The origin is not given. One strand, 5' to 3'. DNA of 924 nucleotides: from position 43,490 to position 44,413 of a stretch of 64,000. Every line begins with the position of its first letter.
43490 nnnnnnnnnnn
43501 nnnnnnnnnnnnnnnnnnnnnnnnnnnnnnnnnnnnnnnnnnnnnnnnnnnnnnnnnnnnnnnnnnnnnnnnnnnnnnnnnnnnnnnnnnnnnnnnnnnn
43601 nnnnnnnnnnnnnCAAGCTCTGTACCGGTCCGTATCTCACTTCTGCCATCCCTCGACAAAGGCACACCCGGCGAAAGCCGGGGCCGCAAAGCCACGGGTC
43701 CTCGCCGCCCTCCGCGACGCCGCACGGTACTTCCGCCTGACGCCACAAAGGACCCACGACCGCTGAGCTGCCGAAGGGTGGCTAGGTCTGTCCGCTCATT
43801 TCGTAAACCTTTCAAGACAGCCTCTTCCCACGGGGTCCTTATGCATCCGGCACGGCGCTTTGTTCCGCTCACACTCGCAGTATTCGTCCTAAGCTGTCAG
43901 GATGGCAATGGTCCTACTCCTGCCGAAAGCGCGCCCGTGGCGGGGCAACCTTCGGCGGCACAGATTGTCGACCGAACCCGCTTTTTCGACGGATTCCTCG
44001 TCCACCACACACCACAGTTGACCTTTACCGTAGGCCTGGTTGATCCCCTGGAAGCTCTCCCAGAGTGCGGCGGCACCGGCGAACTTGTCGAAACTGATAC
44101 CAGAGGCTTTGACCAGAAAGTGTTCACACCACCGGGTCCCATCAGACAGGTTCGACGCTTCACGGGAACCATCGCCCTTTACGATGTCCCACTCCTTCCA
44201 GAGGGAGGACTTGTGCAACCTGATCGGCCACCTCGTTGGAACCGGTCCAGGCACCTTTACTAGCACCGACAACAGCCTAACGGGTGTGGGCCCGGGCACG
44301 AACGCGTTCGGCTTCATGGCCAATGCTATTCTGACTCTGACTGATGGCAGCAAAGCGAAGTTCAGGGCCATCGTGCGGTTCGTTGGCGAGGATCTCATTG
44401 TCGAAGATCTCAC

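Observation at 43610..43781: Conserved leader RNA whose 5' half matches the c-di-GMP-I (GEMM-I) riboswitch core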

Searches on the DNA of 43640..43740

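Call 75: search_rna_families(source=window, start=43640, end=43740, threshold=evalue, max_evalue=1, show_alignments=2)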
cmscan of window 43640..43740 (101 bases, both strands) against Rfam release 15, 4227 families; matches with E-value up to 1: 2.
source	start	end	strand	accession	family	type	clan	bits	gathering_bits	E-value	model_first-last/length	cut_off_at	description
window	43652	43740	+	RF03167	c-di-GMP-I-GGC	Cis-reg; riboswitch;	CL00126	42.8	59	1.6e-09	1-63/80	3'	c-di-GMP-I-GGC riboswitch aptamer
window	43667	43709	-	RF01297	sR40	Gene; snRNA; snoRNA; CD-box;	-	15.9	50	0.23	1-61/61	no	Small nucleolar RNA sR40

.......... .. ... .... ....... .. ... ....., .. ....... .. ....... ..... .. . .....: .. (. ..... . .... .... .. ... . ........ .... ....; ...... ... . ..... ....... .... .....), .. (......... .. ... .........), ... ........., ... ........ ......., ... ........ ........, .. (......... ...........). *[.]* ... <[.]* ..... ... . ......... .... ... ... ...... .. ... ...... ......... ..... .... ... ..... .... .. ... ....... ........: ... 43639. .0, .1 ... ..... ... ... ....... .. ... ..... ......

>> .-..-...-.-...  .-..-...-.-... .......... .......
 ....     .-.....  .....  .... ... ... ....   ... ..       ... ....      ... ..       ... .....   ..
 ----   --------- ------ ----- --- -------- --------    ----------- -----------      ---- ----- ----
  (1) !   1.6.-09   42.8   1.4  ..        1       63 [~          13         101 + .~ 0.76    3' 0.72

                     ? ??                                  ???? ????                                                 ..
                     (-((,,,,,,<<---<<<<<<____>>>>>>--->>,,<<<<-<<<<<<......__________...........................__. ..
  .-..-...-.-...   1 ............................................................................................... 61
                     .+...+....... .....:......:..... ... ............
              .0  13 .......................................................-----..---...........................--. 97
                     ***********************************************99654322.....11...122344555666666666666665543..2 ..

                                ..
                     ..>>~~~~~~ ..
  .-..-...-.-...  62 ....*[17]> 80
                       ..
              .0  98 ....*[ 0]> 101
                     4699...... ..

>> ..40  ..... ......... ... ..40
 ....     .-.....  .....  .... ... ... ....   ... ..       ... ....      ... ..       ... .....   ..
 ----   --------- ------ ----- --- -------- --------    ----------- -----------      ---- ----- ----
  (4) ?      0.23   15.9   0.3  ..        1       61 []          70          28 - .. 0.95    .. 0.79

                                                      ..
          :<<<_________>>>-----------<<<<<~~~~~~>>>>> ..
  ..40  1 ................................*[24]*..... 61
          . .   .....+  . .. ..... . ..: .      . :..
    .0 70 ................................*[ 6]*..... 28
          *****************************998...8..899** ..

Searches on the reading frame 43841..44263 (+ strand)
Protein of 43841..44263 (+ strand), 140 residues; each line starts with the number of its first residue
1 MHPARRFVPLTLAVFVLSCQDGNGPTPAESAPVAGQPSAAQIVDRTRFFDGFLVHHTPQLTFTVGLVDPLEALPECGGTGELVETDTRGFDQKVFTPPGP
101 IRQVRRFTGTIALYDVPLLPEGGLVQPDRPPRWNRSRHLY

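Call 22: search_protein_families(library=pfam, max_evalue=0.01, proteins=[window:43841-44263:+])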
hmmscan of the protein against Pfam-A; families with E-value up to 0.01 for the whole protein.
window:43841-44263:+ (140 aa): 0 families

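Call 45: find_homologous_proteins(query=window:43841-44263:+, max_evalue=0.001)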
Query window:43841-44263:+ (140 aa): 30 proteins with E <= 0.001 among 83 candidates.
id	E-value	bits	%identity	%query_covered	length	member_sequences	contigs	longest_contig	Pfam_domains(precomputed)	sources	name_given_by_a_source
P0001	1.7e-61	224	86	85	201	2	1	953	-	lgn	-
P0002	6.7e-61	222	86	85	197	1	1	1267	-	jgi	jgi:hypothetical protein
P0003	4.6e-60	220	86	85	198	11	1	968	-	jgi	jgi:hypothetical protein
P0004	5.0e-56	207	81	85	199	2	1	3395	-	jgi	jgi:hypothetical protein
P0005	3.3e-55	204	81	85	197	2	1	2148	-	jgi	jgi:hypothetical protein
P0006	4.1e-55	204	80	85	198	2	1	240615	-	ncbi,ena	-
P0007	5.1e-52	194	81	85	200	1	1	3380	-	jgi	jgi:hypothetical protein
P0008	1.7e-51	192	77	85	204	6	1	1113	-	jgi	jgi:hypothetical protein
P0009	1.4e-49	186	75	83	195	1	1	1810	-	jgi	jgi:hypothetical protein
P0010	3.0e-49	185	74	85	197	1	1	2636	-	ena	-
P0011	1.8e-47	179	71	85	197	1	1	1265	-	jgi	jgi:hypothetical protein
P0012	9.9e-47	177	81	69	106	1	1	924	-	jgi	jgi:hypothetical protein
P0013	1.2e-46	176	72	85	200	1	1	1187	-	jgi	jgi:hypothetical protein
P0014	7.6e-45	170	73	85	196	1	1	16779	-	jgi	jgi:hypothetical protein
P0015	3.2e-44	168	70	85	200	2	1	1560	-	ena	-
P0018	5.2e-42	161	67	85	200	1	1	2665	-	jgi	jgi:hypothetical protein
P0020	5.2e-34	135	59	84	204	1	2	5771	-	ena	-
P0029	2.2e-19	88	47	74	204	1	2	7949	-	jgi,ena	jgi:hypothetical protein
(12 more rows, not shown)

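Call 46: find_encoding_contigs(protein=P0006, flank=6000, max_places=3)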
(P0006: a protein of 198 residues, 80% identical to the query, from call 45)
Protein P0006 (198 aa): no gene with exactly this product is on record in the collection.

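Call 47: find_encoding_contigs(protein=P0014, flank=5000, max_places=3)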
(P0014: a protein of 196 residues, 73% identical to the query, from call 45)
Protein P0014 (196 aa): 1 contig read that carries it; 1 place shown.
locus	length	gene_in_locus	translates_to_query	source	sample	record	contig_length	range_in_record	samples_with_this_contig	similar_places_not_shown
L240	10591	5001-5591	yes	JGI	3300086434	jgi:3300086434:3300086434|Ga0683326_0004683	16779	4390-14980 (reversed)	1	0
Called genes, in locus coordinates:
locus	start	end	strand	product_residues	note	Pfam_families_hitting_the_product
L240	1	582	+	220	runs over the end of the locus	-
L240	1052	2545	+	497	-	PF21167:DUF6851, PF22778:VCPO_2nd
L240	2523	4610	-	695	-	PF00069:Pkinase, PF01636:APH (faint), PF07714:PK_Tyr_Ser-Thr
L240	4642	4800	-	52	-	-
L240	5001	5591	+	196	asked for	-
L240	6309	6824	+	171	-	-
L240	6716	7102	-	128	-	-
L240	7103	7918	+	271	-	PF05163:DinB (faint), PF04978:MST (weak), PF12867:DinB_2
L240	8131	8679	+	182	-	PF07883:Cupin_2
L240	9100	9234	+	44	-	-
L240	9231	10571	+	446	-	-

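Call 48: find_encoding_contigs(protein=P0004, flank=3000, max_places=3)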
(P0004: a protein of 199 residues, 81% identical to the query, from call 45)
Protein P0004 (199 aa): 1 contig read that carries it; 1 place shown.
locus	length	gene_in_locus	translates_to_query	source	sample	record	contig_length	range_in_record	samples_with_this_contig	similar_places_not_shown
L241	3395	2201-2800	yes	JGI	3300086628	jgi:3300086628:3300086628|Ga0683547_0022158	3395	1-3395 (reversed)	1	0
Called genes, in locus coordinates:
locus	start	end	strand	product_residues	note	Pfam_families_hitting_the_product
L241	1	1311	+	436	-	?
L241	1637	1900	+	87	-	-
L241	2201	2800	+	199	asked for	-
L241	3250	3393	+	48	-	?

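Call 49: find_encoding_contigs(protein=P0007, flank=3000, max_places=2)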
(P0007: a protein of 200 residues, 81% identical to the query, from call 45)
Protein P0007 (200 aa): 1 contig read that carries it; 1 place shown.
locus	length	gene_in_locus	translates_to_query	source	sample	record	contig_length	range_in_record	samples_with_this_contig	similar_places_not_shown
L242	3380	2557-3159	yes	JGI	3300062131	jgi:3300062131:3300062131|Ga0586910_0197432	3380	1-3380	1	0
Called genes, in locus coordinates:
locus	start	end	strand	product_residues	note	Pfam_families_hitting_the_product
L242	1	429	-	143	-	?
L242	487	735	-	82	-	-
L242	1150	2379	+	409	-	PF01569:PAP2, PF22778:VCPO_2nd (weak)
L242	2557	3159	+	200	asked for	-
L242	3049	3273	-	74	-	-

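Call 50: find_encoding_contigs(protein=P0018, flank=3000, max_places=2)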
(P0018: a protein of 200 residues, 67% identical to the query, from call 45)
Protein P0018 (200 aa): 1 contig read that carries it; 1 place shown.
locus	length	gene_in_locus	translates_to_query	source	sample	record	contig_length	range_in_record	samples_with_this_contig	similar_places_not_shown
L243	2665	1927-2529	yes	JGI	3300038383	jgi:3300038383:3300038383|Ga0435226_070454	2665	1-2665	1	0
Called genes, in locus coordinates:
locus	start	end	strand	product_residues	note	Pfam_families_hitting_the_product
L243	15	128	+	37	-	-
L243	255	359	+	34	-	-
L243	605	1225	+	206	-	PF01068:DNA_ligase_A_M, PF09414:RNA_ligase (weak)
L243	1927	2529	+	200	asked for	-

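Call 51: find_encoding_contigs(protein=P0020, flank=3000, max_places=2)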
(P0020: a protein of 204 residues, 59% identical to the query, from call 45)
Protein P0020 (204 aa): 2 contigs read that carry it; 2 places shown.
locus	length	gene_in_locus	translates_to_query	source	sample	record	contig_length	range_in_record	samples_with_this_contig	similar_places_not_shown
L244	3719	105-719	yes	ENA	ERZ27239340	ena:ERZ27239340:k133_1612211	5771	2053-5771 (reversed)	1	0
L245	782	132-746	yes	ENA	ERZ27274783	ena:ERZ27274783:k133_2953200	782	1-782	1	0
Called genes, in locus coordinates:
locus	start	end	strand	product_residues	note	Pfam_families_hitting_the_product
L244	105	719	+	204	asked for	-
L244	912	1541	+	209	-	-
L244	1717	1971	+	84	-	-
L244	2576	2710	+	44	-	-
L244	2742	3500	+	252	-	-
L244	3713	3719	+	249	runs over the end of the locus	PF23441:SDR, PF00106:adh_short, PF08659:KR, PF13561:adh_short_C2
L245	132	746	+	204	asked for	-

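Call 52: find_encoding_contigs(protein=P0029, flank=3000, max_places=2)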
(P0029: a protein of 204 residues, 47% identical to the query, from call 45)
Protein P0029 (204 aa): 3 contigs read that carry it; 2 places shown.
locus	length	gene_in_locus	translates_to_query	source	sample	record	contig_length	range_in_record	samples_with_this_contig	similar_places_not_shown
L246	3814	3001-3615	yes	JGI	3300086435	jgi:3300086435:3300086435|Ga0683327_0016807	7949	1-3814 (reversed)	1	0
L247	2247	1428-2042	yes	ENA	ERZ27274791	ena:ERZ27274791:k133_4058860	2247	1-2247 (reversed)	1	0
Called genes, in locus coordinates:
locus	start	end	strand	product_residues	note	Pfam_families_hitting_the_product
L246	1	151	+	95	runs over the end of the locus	-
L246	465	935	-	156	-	PF00011:HSP20, PF17886:ArsA_HSP20 (weak)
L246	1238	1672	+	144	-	-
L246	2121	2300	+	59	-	-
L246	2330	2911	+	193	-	-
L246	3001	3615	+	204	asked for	-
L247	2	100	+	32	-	?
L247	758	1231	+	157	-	-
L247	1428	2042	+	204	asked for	-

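Call 55: find_encoding_contigs(protein=P0005, flank=2000, max_places=2)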
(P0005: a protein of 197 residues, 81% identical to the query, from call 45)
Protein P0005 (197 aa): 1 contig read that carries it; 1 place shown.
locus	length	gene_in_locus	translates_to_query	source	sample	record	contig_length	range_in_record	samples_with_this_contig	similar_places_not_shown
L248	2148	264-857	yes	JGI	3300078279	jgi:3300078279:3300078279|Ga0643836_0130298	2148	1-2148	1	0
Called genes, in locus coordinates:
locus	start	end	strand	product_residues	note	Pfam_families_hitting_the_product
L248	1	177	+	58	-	?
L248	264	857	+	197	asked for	-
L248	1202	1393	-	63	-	-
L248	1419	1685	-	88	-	-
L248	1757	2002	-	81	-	-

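Call 56: find_encoding_contigs(protein=P0002, flank=2000, max_places=2)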
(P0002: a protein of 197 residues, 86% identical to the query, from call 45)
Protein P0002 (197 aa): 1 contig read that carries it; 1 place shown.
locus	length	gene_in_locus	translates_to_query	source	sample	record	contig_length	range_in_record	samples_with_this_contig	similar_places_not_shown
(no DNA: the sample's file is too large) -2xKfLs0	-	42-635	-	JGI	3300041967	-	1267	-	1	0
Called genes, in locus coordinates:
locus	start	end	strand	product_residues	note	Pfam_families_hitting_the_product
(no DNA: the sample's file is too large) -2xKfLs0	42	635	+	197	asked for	-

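Call 57: find_encoding_contigs(protein=P0010, flank=2500, max_places=2)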
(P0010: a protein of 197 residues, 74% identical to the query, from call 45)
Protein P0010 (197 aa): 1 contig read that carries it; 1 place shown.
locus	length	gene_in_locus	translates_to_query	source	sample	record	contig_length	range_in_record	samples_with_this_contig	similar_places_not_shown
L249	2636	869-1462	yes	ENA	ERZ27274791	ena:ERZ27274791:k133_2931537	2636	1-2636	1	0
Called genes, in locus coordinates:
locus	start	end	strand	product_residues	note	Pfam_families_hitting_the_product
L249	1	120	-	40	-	?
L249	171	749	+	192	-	-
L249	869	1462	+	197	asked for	-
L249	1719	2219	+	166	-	-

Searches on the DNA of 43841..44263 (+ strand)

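Call 53: search_rna_families(sources=[L240, L241, L242, L243, L244, L245, L246, L247], threshold=evalue, max_evalue=0.01, show_alignments=3)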
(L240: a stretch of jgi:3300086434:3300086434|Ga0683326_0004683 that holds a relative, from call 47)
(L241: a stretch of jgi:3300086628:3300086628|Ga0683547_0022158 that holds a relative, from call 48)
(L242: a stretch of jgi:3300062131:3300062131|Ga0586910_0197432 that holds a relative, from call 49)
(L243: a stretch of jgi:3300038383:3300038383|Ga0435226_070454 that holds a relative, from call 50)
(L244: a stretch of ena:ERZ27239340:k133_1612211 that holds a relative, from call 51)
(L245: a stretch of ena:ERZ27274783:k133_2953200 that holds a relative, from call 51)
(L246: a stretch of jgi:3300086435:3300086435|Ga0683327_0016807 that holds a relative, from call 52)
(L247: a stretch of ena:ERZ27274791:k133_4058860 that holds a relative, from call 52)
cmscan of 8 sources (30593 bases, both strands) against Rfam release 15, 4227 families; matches with E-value up to 0.01: 7.
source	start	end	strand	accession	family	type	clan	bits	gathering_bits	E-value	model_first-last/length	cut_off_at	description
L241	2019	2133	+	RF03167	c-di-GMP-I-GGC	Cis-reg; riboswitch;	CL00126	67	59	5.6e-14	1-80/80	no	c-di-GMP-I-GGC riboswitch aptamer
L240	6121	6234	+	RF03167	c-di-GMP-I-GGC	Cis-reg; riboswitch;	CL00126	65.6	59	1.4e-13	1-80/80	no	c-di-GMP-I-GGC riboswitch aptamer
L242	995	1109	+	RF03167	c-di-GMP-I-GGC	Cis-reg; riboswitch;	CL00126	60.9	59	3.2e-12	1-80/80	no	c-di-GMP-I-GGC riboswitch aptamer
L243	1783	1898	+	RF03167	c-di-GMP-I-GGC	Cis-reg; riboswitch;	CL00126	59.6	59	7.5e-12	1-80/80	no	c-di-GMP-I-GGC riboswitch aptamer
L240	4846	4970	+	RF03167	c-di-GMP-I-GGC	Cis-reg; riboswitch;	CL00126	53.6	59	3.8e-10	1-80/80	no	c-di-GMP-I-GGC riboswitch aptamer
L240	8946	9065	+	RF03167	c-di-GMP-I-GGC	Cis-reg; riboswitch;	CL00126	52.3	59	9.1e-10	1-80/80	no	c-di-GMP-I-GGC riboswitch aptamer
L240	7233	7358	+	RF03167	c-di-GMP-I-GGC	Cis-reg; riboswitch;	CL00126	40.8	59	1.8e-06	1-80/80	no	c-di-GMP-I-GGC riboswitch aptamer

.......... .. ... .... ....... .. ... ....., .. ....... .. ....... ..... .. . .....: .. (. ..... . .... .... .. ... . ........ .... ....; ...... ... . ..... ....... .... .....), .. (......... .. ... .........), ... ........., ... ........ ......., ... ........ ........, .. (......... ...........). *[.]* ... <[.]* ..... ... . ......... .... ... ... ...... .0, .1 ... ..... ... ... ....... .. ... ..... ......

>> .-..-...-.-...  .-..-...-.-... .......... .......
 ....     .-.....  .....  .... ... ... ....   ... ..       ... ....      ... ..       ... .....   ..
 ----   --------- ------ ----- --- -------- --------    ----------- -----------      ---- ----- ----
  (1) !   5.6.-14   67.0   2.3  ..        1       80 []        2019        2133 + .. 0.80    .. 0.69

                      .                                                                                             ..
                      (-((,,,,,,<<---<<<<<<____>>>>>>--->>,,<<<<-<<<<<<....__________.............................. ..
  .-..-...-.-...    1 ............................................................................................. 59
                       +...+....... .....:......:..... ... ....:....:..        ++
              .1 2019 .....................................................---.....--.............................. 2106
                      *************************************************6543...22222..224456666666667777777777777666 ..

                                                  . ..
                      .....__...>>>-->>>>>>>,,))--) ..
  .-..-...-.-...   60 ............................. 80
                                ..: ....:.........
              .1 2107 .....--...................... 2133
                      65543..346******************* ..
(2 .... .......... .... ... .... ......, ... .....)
